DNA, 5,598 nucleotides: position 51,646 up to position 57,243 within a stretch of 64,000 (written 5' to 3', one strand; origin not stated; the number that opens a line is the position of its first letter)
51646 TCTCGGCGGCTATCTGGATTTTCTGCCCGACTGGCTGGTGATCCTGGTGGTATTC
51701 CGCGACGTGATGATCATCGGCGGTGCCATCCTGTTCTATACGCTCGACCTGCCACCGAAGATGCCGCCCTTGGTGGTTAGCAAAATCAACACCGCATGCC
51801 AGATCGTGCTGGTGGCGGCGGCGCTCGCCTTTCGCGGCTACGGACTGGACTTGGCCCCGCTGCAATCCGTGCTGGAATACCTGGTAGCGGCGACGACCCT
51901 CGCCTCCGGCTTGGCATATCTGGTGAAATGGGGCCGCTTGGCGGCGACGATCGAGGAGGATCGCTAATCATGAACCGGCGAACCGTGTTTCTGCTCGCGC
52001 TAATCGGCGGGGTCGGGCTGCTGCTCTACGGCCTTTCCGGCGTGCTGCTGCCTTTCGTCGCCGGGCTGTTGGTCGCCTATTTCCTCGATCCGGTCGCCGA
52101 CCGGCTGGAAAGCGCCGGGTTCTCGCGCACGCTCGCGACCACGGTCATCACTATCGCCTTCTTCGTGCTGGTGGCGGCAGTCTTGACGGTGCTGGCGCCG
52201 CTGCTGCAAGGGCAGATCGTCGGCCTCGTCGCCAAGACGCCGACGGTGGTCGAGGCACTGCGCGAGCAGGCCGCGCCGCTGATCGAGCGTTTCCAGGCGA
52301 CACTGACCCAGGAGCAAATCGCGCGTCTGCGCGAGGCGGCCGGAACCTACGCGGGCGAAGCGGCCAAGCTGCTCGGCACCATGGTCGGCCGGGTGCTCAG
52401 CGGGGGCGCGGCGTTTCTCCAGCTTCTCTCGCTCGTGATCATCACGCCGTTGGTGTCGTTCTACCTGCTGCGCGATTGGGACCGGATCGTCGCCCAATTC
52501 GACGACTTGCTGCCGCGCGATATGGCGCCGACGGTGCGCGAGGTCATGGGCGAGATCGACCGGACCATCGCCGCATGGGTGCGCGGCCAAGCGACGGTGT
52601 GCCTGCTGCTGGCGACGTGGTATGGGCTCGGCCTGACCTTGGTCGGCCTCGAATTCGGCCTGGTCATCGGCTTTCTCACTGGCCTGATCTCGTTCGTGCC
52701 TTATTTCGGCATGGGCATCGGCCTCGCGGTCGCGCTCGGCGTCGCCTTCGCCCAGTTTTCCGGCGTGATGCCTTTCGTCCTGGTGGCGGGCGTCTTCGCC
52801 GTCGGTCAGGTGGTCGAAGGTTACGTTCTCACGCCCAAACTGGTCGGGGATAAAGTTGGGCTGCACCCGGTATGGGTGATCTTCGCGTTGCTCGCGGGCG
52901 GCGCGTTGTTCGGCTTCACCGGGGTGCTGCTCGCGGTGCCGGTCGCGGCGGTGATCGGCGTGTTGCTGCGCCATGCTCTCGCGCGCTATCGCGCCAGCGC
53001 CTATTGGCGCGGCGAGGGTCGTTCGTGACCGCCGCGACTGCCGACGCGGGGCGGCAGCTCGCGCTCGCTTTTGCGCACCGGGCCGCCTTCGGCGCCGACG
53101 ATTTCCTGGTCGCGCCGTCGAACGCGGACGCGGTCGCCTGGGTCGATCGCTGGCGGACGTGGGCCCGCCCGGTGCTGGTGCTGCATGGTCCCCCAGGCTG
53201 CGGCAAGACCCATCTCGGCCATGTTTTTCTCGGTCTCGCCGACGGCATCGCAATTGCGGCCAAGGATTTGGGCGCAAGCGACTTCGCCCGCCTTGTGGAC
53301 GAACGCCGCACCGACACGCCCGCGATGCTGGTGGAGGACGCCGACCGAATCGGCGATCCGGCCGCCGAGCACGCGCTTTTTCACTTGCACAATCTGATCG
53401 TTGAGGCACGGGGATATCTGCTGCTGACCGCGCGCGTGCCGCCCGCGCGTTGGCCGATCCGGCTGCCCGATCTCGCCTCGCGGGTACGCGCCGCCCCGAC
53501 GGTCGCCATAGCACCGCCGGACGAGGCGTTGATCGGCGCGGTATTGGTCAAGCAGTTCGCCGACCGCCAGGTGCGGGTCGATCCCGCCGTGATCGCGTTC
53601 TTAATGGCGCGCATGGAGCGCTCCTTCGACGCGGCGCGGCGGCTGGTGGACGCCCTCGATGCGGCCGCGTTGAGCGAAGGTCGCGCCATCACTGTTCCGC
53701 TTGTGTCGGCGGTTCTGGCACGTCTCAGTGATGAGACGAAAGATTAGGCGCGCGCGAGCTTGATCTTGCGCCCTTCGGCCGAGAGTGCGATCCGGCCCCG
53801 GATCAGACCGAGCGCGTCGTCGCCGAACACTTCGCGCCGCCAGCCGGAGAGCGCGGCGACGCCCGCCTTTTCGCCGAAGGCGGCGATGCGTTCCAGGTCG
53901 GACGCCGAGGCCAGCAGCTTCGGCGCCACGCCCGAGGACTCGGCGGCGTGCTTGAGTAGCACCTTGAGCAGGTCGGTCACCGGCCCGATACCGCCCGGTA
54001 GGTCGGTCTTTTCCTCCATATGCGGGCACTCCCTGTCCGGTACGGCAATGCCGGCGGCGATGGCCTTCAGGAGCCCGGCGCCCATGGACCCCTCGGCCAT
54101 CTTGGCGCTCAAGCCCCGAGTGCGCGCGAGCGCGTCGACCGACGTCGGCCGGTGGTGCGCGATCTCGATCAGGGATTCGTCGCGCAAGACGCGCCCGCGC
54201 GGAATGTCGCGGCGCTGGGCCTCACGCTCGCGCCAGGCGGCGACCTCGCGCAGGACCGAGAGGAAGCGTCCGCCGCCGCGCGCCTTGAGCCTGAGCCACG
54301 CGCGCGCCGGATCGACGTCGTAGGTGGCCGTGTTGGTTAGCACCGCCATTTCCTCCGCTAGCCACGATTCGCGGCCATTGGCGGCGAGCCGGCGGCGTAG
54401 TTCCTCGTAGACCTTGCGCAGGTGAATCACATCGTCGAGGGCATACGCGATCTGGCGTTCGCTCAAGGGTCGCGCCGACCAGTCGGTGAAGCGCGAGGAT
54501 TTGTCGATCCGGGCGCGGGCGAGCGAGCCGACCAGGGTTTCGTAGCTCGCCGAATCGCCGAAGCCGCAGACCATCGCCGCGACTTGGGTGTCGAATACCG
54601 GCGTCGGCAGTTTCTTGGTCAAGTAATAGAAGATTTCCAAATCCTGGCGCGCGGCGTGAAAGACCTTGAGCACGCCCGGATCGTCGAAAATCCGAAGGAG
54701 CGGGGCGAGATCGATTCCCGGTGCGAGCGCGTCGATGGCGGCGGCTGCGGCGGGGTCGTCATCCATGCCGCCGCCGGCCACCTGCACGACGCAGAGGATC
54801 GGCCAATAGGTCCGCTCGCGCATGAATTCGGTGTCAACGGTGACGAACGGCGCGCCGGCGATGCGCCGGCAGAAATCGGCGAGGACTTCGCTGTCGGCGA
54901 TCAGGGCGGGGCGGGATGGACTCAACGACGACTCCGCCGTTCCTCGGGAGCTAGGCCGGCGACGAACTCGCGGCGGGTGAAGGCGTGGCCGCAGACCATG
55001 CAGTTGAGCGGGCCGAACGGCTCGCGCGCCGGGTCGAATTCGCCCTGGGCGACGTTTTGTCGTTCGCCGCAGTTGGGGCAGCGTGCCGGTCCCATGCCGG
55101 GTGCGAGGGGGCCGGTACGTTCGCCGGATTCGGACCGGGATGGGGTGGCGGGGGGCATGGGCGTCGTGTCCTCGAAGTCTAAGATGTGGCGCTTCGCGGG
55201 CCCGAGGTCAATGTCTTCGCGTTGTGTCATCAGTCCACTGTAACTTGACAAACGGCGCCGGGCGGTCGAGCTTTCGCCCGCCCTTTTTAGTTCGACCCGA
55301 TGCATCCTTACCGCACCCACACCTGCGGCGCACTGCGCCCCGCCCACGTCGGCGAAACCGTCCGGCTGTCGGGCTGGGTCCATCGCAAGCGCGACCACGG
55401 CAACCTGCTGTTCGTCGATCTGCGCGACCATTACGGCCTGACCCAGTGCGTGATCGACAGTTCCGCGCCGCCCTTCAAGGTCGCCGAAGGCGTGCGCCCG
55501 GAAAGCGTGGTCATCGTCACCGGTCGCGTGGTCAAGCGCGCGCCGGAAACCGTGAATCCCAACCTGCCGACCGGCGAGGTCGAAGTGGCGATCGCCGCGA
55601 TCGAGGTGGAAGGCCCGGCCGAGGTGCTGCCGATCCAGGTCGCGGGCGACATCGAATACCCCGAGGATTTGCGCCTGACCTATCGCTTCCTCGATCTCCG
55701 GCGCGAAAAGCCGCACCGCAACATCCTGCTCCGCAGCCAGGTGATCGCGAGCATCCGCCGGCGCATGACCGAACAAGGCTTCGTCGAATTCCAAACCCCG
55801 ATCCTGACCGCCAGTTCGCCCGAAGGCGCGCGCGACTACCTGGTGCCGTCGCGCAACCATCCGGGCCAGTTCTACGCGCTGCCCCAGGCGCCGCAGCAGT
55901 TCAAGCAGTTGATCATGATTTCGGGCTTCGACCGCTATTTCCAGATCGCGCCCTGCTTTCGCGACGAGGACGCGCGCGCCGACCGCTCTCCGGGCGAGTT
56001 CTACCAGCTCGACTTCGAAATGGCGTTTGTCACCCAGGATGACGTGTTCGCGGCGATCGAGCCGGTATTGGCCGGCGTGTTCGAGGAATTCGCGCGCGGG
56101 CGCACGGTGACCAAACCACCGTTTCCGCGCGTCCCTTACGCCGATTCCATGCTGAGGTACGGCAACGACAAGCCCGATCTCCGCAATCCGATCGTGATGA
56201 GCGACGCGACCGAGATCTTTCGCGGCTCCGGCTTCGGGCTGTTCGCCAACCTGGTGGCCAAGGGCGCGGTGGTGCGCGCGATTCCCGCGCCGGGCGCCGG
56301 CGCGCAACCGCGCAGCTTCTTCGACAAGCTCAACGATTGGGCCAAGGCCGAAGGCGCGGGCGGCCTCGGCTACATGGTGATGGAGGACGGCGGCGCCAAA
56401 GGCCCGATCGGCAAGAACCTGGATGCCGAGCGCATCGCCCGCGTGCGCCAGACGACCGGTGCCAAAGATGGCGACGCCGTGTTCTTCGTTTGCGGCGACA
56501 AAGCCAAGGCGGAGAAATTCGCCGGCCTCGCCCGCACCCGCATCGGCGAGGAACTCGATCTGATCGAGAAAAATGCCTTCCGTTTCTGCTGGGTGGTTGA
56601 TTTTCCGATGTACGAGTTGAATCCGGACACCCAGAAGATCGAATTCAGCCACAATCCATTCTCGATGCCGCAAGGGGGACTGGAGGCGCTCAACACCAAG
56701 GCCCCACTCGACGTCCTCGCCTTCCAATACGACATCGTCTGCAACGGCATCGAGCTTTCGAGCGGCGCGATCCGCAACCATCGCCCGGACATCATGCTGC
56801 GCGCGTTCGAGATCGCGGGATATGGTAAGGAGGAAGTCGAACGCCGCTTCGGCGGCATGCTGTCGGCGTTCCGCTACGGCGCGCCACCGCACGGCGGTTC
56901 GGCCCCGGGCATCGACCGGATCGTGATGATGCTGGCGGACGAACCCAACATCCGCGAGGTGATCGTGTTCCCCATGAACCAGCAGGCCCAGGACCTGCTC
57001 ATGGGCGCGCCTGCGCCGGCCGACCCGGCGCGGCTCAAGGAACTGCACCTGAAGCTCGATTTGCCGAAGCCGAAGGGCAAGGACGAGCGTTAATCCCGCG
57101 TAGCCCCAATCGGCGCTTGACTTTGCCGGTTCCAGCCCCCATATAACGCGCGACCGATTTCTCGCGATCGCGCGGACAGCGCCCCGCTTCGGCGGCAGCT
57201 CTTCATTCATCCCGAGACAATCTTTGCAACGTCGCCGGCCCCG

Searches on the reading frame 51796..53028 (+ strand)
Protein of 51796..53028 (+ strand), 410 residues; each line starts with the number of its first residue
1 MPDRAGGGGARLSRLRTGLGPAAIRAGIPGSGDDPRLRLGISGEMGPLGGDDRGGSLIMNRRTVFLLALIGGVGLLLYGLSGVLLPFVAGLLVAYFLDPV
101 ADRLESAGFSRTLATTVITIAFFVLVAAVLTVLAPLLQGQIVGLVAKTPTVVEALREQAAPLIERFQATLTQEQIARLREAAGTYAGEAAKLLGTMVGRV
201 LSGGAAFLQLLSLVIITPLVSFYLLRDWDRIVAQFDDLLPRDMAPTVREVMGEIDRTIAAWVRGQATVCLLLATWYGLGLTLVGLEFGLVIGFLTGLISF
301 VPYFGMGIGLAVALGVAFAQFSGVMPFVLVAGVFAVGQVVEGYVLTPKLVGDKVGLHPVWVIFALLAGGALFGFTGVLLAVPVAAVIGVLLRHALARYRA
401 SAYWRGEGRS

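Call 64: search_protein_families(library=pfam, proteins=[window:51796-53028:+], max_evalue=0.000001)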
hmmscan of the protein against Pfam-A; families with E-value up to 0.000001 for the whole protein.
window:51796-53028:+ (410 aa): 1 family
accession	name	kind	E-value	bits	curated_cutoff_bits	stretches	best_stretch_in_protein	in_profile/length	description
PF01594.21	AI-2E_transport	-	6.2e-59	200.2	34.3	1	64-393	4-325/327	AI-2E family transporter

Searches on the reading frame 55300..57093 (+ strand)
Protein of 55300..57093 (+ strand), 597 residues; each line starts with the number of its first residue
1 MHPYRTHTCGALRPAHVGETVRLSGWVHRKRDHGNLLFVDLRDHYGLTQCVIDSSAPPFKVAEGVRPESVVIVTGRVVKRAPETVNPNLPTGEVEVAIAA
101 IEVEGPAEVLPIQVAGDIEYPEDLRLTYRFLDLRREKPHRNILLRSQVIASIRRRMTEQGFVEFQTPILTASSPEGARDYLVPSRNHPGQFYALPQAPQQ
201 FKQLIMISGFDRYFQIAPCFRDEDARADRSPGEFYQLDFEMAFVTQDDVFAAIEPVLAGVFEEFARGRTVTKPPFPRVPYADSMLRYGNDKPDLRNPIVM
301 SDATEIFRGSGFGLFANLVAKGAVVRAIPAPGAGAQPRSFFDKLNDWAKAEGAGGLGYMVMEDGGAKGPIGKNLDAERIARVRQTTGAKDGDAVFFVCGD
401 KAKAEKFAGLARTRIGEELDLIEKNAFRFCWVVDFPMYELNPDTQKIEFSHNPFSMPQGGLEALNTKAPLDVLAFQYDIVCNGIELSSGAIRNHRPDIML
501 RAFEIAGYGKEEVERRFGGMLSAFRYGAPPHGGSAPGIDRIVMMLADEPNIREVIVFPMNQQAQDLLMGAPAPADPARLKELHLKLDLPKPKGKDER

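Call 64: search_protein_families(library=pfam, proteins=[window:55300-57093:+], max_evalue=0.000001)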
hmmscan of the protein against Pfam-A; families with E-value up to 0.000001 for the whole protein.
window:55300-57093:+ (597 aa): 3 families
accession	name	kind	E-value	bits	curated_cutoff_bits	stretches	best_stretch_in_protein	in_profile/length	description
PF00152.25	tRNA-synt_2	-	3e-109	365.3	25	1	122-561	2-308/308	tRNA synthetases class II (D, K and N)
PF02938.19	GAD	-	1.3e-17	64.2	23.4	1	315-406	1-93/95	GAD domain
PF01336.31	tRNA_anti-codon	-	2.7e-16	59.7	27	1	21-103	1-74/75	OB-fold nucleic acid binding domain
